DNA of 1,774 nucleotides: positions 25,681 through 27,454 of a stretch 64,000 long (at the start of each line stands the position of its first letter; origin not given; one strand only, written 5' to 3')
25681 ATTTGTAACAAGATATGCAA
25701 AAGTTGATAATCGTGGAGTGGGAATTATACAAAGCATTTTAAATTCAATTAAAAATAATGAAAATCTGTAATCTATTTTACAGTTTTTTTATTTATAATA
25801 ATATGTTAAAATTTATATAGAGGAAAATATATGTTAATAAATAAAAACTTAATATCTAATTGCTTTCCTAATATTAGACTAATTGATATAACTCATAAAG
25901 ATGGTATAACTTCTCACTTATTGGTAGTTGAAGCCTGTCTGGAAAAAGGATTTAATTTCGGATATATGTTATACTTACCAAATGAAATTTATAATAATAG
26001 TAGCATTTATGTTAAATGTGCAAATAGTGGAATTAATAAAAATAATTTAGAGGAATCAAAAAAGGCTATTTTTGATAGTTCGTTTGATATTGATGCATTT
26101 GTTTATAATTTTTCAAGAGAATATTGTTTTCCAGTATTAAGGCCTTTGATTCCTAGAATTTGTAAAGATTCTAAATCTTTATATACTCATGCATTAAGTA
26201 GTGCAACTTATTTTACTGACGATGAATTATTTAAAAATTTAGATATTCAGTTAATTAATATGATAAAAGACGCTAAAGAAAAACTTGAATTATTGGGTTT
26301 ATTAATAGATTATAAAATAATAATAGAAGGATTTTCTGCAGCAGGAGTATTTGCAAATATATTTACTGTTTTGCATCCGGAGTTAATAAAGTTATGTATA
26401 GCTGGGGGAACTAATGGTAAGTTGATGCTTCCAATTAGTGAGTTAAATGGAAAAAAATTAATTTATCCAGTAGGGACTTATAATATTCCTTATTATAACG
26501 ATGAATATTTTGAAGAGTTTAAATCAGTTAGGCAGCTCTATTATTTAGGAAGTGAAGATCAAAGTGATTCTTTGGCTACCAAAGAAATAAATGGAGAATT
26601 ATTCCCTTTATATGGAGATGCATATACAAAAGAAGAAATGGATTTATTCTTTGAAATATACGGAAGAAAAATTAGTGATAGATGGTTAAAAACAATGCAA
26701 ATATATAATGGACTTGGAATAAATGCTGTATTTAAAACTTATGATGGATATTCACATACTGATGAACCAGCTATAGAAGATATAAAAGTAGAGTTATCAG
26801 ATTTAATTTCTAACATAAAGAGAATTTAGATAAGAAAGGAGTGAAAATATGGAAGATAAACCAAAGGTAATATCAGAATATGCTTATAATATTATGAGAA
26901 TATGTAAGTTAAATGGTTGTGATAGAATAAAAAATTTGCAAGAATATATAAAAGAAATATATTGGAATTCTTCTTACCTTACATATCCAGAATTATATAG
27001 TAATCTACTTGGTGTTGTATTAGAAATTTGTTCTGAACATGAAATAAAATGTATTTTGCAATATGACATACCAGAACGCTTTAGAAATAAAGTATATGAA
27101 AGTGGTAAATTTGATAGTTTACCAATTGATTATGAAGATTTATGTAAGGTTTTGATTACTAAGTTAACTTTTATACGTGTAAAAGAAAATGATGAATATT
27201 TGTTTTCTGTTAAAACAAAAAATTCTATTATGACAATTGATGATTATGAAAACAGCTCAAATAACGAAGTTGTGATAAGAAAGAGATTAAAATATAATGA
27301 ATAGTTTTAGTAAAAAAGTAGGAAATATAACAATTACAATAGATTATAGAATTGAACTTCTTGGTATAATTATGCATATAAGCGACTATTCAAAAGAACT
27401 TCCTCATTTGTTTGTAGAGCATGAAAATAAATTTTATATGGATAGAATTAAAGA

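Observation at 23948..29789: tRNA-Thr-adjacent accessory islet with a repeated promoter element and unusual enzymes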

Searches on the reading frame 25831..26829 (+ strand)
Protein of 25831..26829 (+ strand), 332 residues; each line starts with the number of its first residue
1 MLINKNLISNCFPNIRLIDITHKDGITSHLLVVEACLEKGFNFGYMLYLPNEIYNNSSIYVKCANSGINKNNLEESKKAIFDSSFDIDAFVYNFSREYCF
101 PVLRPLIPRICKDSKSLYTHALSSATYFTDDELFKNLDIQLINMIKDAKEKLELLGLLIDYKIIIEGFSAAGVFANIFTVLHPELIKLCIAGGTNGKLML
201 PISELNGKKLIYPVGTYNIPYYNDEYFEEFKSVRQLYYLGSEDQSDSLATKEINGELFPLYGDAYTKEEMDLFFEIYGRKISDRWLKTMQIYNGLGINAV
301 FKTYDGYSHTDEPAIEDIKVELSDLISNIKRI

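Call 6: search_protein_families(library=pfam, proteins=[window:25831-26829:+], max_evalue=0.01)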
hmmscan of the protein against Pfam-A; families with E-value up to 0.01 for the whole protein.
window:25831-26829:+ (332 aa): 0 families

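Call 9: search_protein_families(library=ncbifam, proteins=[window:25831-26829:+], max_evalue=0.1)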
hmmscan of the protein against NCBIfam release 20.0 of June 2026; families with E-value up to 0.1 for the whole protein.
window:25831-26829:+ (332 aa): 0 families

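Call 10: search_protein_families(library=padloc, proteins=[window:25831-26829:+], max_evalue=0.1)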
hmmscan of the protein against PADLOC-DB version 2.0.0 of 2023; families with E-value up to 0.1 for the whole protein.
window:25831-26829:+ (332 aa): 0 families

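Call 11: search_protein_families(library=phrogs, proteins=[window:25831-26829:+], max_evalue=0.1)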
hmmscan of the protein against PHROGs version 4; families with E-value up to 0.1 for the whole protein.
window:25831-26829:+ (332 aa): 0 families

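Call 18: search_solved_structures(query=window:25831-26829:+, max_evalue=10)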
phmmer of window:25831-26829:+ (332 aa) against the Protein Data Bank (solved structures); distinct sequences matched with E-value up to 10: 13.
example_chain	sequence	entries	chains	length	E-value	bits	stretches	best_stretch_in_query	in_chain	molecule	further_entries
7xrh_A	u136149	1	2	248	0.37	13.4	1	80-190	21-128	Cinnamoyl esterase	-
1fps_A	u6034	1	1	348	0.49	13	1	265-309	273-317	FARNESYL DIPHOSPHATE SYNTHASE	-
1ubv_A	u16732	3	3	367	0.53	12.9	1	265-309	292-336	FARNESYL DIPHOSPHATE SYNTHASE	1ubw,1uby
1ubx_A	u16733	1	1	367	0.53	12.9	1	265-309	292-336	FARNESYL DIPHOSPHATE SYNTHASE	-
1wrk_A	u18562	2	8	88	0.59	12.7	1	222-272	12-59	Troponin C, slow skeletal and cardiac muscles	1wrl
2ctn_A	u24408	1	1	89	0.6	12.7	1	222-272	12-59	TROPONIN C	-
2kfx_T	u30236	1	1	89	0.61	12.7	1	222-272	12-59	Troponin C, slow skeletal and cardiac muscles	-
7sc2_A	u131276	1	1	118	1.2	11.7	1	222-272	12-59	Troponin C, slow skeletal and cardiac muscles,Troponin I, cardiac muscle chimera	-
5vln_A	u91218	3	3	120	1.2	11.7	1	222-272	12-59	Troponin C, slow skeletal and cardiac muscles,Troponin I, cardiac muscle | Troponin C, Troponin I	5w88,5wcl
6mv3_A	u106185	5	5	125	1.3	11.6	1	222-272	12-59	Troponin C, slow skeletal and cardiac muscles,Troponin I, cardiac muscle chimera | Troponin C, slow skeletal and cardiac muscles,Troponin I, cardiac muscle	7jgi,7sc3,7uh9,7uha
2n7l_C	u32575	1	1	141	1.5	11.4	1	222-272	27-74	Troponin C/Troponin I chimera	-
2jxl_A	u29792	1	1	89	1.6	11.3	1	222-274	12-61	Troponin C, slow skeletal and cardiac muscles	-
2kgb_C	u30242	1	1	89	1.7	11.2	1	222-274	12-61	Troponin C, slow skeletal and cardiac muscles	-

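Call 33: find_homologous_proteins(query=window:25831-26829:+, max_evalue=0.001)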
Query window:25831-26829:+ (332 aa): 21 proteins with E <= 0.001 among 1826 candidates.
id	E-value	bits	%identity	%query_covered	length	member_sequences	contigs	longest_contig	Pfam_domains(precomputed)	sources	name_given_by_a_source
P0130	3.6e-219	745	100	100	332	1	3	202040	-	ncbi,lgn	-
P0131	9.2e-179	612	81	100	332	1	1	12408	-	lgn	-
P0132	2.5e-124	433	59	98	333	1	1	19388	-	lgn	-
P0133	2.1e-117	410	57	98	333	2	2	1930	-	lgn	-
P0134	2.9e-67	245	37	94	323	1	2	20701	-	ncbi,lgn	-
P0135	6.7e-65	238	38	94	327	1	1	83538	-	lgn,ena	-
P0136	5.3e-64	235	41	89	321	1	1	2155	-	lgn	-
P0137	9.4e-63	231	43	86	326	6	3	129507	-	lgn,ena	-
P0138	5.8e-61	225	42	88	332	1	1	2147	-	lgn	-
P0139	1.4e-60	224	37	95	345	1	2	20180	-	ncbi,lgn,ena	-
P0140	3.6e-60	222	42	88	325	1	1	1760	-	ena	-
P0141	3.7e-55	206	40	86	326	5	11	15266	-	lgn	-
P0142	2.4e-54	203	38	81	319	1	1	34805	-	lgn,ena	-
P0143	1.2e-35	142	33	84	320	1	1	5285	-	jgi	jgi:hypothetical protein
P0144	6.8e-28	116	31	82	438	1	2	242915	-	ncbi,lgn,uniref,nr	ncbi:Ig-like domain-containing protein [Clostridium bowmanii]|uniref:Ig-like domain-containing prote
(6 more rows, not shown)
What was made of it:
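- Closest known: Esterase D / S-formylglutathione hydrolase and PHB-depolymerase-like alpha/beta hydrolases. Different: The family is very small, with 21 hits (call 33).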

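Call 34: find_encoding_contigs(protein=P0131, flank=10000, max_places=2)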
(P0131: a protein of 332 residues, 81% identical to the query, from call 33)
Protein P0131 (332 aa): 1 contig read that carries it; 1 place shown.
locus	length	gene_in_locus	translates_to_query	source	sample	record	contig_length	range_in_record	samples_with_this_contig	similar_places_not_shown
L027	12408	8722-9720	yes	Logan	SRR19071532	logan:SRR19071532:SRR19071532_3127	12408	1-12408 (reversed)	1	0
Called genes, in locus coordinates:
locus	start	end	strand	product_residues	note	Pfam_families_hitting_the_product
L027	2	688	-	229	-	?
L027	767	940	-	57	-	-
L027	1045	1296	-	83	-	-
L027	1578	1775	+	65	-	PF12728:HTH_17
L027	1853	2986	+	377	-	PF00589:Phage_integrase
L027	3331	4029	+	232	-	PF01113:DapB_N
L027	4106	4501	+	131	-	PF02082:Rrf2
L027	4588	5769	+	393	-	PF00266:Aminotran_5, PF01212:Beta_elim_lyase, PF01041:DegT_DnrJ_EryC1 (weak)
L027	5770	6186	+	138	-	PF01592:NifU_N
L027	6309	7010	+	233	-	PF01255:Prenyltransf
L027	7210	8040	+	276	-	PF02498:Bro-N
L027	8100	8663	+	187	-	-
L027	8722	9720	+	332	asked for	-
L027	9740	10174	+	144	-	-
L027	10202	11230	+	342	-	PF16286:DUF4932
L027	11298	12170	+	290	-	PF02811:PHP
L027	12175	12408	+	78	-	?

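Call 35: find_encoding_contigs(protein=P0132, flank=10000, max_places=2)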
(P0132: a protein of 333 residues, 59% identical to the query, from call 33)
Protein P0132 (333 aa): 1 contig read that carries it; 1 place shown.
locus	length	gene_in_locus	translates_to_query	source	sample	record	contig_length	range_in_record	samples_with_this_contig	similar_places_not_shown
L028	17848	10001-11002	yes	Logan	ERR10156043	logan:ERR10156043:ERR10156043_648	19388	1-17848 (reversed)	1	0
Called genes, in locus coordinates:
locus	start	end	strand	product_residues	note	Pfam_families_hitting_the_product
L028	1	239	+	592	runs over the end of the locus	?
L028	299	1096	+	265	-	PF01148:CTP_transf_1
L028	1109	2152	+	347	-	PF02163:Peptidase_M50, PF00595:PDZ (weak)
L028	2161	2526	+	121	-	-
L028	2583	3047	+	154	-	PF01966:HD (weak)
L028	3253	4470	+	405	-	-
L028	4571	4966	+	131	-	PF02082:Rrf2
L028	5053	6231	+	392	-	PF00266:Aminotran_5, PF01212:Beta_elim_lyase, PF01041:DegT_DnrJ_EryC1 (weak)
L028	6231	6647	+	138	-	PF01592:NifU_N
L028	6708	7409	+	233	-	PF01255:Prenyltransf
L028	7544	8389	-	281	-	PF18754:Nmad3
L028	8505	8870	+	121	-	PF02498:Bro-N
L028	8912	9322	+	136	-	-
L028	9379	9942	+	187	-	-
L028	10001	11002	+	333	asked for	-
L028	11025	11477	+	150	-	-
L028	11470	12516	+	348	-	PF16286:DUF4932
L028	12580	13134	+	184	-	-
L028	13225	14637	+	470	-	PF00493:MCM, PF07724:AAA_2, PF00004:AAA, PF10431:ClpB_D2-small (weak)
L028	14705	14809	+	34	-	-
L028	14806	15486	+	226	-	PF04892:VanZ-LLP1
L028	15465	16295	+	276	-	PF01171:ATP_bind_3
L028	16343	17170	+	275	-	-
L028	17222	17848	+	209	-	?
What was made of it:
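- L028 slot 2 holds a 184-aa ORF and an AAA ATPase (call 35).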

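Call 43: find_encoding_contigs(protein=P0137, flank=10000, max_places=2)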
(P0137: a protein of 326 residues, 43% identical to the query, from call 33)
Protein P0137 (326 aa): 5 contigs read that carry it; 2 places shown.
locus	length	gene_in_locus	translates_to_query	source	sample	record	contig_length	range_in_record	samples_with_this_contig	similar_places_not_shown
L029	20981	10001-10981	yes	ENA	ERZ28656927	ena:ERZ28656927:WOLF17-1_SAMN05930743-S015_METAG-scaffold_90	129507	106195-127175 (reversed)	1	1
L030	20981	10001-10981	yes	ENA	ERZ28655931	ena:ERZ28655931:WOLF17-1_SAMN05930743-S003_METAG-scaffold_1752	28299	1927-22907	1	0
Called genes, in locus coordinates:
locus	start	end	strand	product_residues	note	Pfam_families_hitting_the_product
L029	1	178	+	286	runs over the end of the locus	PF03193:RsgA_GTPase, PF01926:MMR_HSR1, PF02421:FeoB_N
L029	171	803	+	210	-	PF01351:RNase_HII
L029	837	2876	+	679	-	PF01751:Toprim, PF01131:Topoisom_bac, PF01396:Zn_ribbon_Top1, PF02150:Zn_ribbon_RPB9 (faint), PF01396:Zn_ribbon_Top1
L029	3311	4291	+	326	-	PF00005:ABC_tran, PF13304:AAA_21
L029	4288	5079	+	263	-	PF06182:ABC2_membrane_6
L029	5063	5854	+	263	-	PF06182:ABC2_membrane_6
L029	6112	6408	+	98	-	PF07866:DUF1653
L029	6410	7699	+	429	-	PF02403:Seryl_tRNA_N, PF00587:tRNA-synt_2b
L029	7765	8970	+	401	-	PF02786:CPSase_L_D2 (faint)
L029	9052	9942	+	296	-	-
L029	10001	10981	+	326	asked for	-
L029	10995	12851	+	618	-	PF01636:APH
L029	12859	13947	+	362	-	PF13302:Acetyltransf_3, PF00583:Acetyltransf_1, PF13401:AAA_22 (weak)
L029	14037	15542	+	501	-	PF03193:RsgA_GTPase (faint), PF13555:AAA_29 (faint), PF20720:nSTAND3 (faint), PF25199:nSTAND_NTPase5 (faint), PF00005:ABC_tran, PF05729:NACHT (faint), PF13191:AAA_16 (faint), PF00005:ABC_tran, +2 more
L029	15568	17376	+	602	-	-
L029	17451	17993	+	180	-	-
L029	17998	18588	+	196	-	-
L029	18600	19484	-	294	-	PF04018:VCA0040-like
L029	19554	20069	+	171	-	-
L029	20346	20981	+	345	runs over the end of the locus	PF02912:Phe_tRNA-synt_N, PF01409:tRNA-synt_2d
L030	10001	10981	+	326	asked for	-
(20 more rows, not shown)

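Call 44: find_encoding_contigs(protein=P0135, flank=10000, max_places=2)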
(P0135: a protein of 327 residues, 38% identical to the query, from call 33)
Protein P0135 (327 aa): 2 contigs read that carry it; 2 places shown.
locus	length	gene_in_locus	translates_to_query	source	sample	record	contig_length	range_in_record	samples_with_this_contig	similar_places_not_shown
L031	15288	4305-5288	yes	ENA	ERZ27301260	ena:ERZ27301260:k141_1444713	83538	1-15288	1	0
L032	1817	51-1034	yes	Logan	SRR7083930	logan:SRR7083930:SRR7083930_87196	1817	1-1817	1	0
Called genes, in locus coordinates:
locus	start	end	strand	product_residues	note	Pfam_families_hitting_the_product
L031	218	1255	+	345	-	PF02016:Peptidase_S66, PF17676:Peptidase_S66C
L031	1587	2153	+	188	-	PF13563:2_5_RNA_ligase2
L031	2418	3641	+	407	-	-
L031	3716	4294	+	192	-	PF13173:AAA_14 (weak)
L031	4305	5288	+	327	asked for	-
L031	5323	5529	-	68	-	-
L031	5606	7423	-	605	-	PF00009:GTP_EFTU, PF01926:MMR_HSR1 (weak), PF02421:FeoB_N (faint), PF03144:GTP_EFTU_D2, PF22042:EF-G_D2, PF14492:EFG_III (weak), PF00679:EFG_C, PF21018:BipA_C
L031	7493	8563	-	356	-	PF00953:Glycos_transf_4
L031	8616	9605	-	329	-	PF06723:MreB_Mbl, PF00022:Actin (weak), PF00012:HSP70, PF06277:EutA (weak), PF14450:FtsA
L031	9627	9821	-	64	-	PF06612:DUF1146 (weak)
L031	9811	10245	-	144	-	PF02502:LacAB_rpiB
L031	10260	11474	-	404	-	-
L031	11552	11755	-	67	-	PF01197:Ribosomal_L31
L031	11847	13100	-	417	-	PF00275:EPSP_synthase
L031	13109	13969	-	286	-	PF01116:F_bP_aldolase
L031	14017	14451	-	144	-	PF02590:SPOUT_MTase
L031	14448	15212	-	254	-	PF00753:Lactamase_B, PF23023:Anti-Pycsar_Apyc1 (weak), PF12706:Lactamase_B_2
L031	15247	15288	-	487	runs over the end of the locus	PF01476:LysM (weak), PF07501:G5, PF01551:Peptidase_M23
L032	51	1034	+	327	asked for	-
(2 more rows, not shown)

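Call 54: search_protein_families(library=pfam, proteins=[window:25831-26829:+], max_evalue=10)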
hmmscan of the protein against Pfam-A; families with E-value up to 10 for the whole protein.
window:25831-26829:+ (332 aa): 0 families

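Call 66: predict_structure(alignment_id=A2)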
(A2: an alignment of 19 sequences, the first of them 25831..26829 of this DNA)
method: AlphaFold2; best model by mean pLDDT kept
length: 332 residues; sequences in the alignment: 19
mean_pLDDT: 93.0   pTM: 0.93
mean pLDDT of the five models: 93.0, 92.3, 91.9, 91.7, 91.1
residues with pLDDT >= 90: 272; 70-90: 54; 50-70: 4; < 50: 2
segments of 3 or more residues with pLDDT < 50: none
pLDDT, mean of each block of 10 residues (from residue 1): 91 94 91 97 97 93 86 91 86 91 94 80 92 94 98 94 96 98 98 95 96 97 96 98 92 94 89 95 96 98 97 94 78 48
secondary structure, 60 per line:
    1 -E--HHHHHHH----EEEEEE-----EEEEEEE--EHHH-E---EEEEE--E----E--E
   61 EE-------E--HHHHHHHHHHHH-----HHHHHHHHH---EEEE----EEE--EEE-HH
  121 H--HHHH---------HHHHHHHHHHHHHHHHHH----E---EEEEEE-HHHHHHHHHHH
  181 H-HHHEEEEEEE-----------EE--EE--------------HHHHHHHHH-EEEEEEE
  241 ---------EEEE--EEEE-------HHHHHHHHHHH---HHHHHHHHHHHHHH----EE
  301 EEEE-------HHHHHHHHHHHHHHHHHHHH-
elements in order: H5-11 E16-21 E27-33 E45-49 E60-62 H73-84 H90-98 E102-105 E110-112 E115-117 H124-127 H137-154 E163-168 H170-181 E186-192 H224-232 E234-240 E250-253 E256-259 H267-277 H281-294 E299-304 H312-331

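Call 70: fold_search(model_id=the predicted structure, library=pdb)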
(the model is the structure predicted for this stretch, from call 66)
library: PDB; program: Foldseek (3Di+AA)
matches with E <= 10: 1752; with E <= 0.001: 993
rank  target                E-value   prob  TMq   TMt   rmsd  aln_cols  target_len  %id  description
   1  9o7u                  2.2e-10  1.00  0.51  0.62   8.2       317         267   14  Structure Determination of Pedobacter sp. KP-2 PahZ1 (released 2026-03-11)
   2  3fcx_A                1.1e-09  1.00  0.49  0.58   7.2       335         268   13  Crystal structure of human esterase D (released 2008-12-09)
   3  3i6y_A                1.1e-09  1.00  0.45  0.52   7.9       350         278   10  Structure of an esterase from the oil-degrading bacterium Oleispira antarctica (released 2009-07-28)
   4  6jzl_B                2.1e-09  1.00  0.44  0.51   8.7       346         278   11  S-formylglutathione hydrolase homolog from a psychrophilic bacterium of Shewanella frigidimarina (released 2019-09-04)
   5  3ls2_A                2.6e-09  1.00  0.48  0.56   7.8       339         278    9  Crystal structure of an S-formylglutathione hydrolase from Pseudoalteromonas haloplanktis TAC125 (released 2010-03-23)
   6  3fcx_B                3.7e-09  1.00  0.39  0.45   9.8       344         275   14  Crystal structure of human esterase D (released 2008-12-09)
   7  4b6g_B                4.6e-09  1.00  0.51  0.59   7.1       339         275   12  The Crystal Structure of the Neisserial Esterase D. (released 2012-11-14)
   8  4b6g_A                4.6e-09  1.00  0.49  0.56   7.6       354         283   12  The Crystal Structure of the Neisserial Esterase D. (released 2012-11-14)
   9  3s8y                  9.3e-09  1.00  0.47  0.54   8.5       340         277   11  Bromide soaked structure of an esterase from the oil-degrading bacterium Oleispira antarctica (released 2011-06-15)
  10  5vol_B                1.2e-08  1.00  0.42  0.51  11.1       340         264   10  Bacint_04212 ferulic acid esterase (released 2017-07-19)
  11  5vol_D                1.6e-08  1.00  0.42  0.51  11.0       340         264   10  Bacint_04212 ferulic acid esterase (released 2017-07-19)
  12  6gud_A                2.1e-08  1.00  0.40  0.46  10.6       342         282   11  Siderophore hydrolase EstB from Aspergillus fumigatus (released 2018-08-15)
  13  3e4d_A                2.6e-08  1.00  0.44  0.51   8.4       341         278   13  Structural and Kinetic Study of an S-Formylglutathione Hydrolase from Agrobacterium tumefaciens (released 2009-08-18)
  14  2z3w                  2.9e-08  1.00  0.41  0.24   9.8       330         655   12  Prolyl tripeptidyl aminopeptidase mutant E636A (released 2008-02-19)
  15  3d0k_A                3.3e-08  1.00  0.51  0.58   8.7       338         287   10  Crystal structure of the LpqC, poly(3-hydroxybutyrate) depolymerase from Bordetella parapertussis (released 2008-07-01)
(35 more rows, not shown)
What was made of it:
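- On Alpha/beta hydrolase (esterase D-like): The fold match is in call 70.
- Closest known: Esterase D / S-formylglutathione hydrolase and PHB-depolymerase-like alpha/beta hydrolases. Same: C has this fold (Foldseek 2e-10 to 1e-7, call 70).
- Checked: C is an alpha/beta hydrolase (calls 66, 70).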

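Call 82: search_protein_families(library=padloc, proteins=[L028:12580-13134:+, L028:13225-14637:+, L028:7544-8389:-, L027:7210-8040:+], max_evalue=0.01)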
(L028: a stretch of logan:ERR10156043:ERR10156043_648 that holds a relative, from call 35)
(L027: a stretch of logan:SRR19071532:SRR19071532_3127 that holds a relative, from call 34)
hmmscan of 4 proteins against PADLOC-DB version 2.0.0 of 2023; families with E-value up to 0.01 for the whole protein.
L028:12580-13134:+ (184 aa): 0 families

L028:13225-14637:+ (470 aa): 5 families
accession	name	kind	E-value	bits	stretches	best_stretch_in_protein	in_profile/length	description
PDLC03838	DolB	-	8.4e-11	39.7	2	131-267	116-241/375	-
PDLC02196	IetA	-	2.4e-08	31.8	1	143-270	79-195/374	-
PDLC02195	IetA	-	1.9e-07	28.8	1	162-270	115-210/395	-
PDLC02335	AbiLi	-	1.7e-05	22.1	1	147-213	31-99/326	AbiLi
PDLC04140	mad8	-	0.00011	19.8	1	189-214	26-51/314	mads_8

L028:7544-8389:- (281 aa): 0 families

L027:7210-8040:+ (276 aa): 5 families
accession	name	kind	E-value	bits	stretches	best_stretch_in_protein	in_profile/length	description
PDLC04919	PDC-S13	-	1.6e-96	320.8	1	6-271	3-265/281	-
PDLC03083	Specificity_I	-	7.9e-76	253.6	1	15-271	5-265/717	Type I specificity subunit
PDLC04918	PDC-S13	-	2.6e-48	162.9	2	153-271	74-201/214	-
PDLC04871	PDC-S05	-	5.2e-28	96.1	1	14-131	12-129/468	-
PDLC04920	PDC-S13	-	4.2e-08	30.8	1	130-255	131-260/286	-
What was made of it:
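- On Known anti-phage defence systems (PADLOC): Only the slot 1 gene of the relative L027 matches, to PDC-S13 (call 82).
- Closest known: tRNA-adjacent genomic islands and defence hotspots. Same: In those relatives it holds a PADLOC defence-candidate gene (PDC-S13-like Bro-N) and an Nmad3 gene (calls 34, 35, 82).
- The L027 slot 1 gene matches PDC-S13 at E 1.6e-96 (call 82). Slot 1 in relatives carries PDC-S13-like and Nmad3 genes (calls 35, 82).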

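Call 103: search_protein_families(library=pfam, proteins=[L031:2418-3641:+, L029:9052-9942:+, L029:7765-8970:+], max_evalue=0.01)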
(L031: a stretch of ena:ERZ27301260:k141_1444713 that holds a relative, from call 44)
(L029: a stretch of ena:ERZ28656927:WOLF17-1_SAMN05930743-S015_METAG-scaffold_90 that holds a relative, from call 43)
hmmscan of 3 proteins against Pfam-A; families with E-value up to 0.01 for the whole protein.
L031:2418-3641:+ (407 aa): 0 families

L029:9052-9942:+ (296 aa): 0 families

L029:7765-8970:+ (401 aa): 3 families
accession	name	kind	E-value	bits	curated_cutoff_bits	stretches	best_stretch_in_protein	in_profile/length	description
PF02786.22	CPSase_L_D2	-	9.2e-06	25.7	19.8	1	264-316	144-197/211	Carbamoyl-phosphate synthase L chain, ATP binding domain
PF15632.11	ATPgrasp_Ter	-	0.00023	21.4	29.1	1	260-323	48-109/131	ATP-grasp in the biosynthetic pathway with Ter operon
PF02655.19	ATP-grasp_3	-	0.0014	19.2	23.2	1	116-299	4-156/160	ATP-grasp domain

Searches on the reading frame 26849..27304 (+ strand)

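Call 6: search_protein_families(library=pfam, proteins=[window:26849-27304:+], max_evalue=0.01)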
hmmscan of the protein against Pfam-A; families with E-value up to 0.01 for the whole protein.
window:26849-27304:+ (151 aa): 0 families

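Call 9: search_protein_families(library=ncbifam, proteins=[window:26849-27304:+], max_evalue=0.1)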
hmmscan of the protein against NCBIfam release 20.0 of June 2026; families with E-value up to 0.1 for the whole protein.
window:26849-27304:+ (151 aa): 0 families

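Call 10: search_protein_families(library=padloc, proteins=[window:26849-27304:+], max_evalue=0.1)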
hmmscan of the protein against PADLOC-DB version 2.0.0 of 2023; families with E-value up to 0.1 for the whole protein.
window:26849-27304:+ (151 aa): 0 families

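Call 11: search_protein_families(library=phrogs, proteins=[window:26849-27304:+], max_evalue=0.1)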
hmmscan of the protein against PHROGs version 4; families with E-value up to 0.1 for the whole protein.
window:26849-27304:+ (151 aa): 0 families

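Call 54: search_protein_families(library=pfam, proteins=[window:26849-27304:+], max_evalue=10)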
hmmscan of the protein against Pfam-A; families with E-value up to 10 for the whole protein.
window:26849-27304:+ (151 aa): 1 family
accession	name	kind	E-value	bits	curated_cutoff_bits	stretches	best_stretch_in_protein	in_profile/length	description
PF18608.7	XAF1_C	-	0.55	10.3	25.8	1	10-21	11-22/54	XIAP-associated factor 1 C-terminal domain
